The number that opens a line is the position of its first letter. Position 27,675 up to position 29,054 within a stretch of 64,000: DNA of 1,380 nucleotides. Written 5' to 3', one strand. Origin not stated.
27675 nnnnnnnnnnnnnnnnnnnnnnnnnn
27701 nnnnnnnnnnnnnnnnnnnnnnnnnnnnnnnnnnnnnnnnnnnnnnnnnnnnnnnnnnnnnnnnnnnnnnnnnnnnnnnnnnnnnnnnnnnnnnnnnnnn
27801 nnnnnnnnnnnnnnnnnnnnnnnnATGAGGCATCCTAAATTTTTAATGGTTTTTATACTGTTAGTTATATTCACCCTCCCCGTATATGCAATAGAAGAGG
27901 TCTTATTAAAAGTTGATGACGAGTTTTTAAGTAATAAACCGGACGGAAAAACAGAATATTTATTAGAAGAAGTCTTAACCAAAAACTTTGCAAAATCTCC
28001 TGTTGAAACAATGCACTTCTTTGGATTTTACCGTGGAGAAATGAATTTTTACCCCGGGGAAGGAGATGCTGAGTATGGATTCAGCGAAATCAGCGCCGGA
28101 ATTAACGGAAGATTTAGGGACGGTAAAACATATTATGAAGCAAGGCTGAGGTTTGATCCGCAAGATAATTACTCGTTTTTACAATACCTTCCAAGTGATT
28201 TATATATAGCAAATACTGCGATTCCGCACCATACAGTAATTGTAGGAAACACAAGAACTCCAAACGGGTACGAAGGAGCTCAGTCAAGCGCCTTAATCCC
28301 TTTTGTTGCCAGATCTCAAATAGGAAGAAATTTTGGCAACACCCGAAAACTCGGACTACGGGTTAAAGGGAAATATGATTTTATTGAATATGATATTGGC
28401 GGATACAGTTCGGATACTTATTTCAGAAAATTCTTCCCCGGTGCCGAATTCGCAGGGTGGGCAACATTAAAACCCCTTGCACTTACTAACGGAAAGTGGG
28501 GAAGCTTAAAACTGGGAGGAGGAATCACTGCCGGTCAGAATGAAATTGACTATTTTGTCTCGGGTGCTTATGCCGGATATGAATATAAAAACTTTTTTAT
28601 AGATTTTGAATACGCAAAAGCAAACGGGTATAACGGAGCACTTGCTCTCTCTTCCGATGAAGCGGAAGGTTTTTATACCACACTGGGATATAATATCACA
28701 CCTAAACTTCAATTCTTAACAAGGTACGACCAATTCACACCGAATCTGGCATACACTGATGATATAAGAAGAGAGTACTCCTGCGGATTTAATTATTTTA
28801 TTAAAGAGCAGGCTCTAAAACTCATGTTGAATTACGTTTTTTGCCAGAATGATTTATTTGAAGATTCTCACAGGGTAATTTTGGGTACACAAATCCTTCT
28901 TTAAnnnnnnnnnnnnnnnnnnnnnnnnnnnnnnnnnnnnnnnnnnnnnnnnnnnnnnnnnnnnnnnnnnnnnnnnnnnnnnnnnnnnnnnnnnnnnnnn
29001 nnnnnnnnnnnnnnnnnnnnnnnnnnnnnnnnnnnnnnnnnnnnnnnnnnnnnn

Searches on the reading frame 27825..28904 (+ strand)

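Call 68: search_protein_families(library=pfam, proteins=[window:27825-28904:+], max_evalue=0.0001)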
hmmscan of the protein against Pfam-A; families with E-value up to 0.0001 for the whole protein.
window:27825-28904:+ (359 aa): 1 family
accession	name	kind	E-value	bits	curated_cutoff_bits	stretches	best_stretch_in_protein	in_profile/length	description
PF07396.17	Porin_O_P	-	1.3e-07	31.7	20.9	1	245-339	229-343/370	Phosphate-selective porin O and P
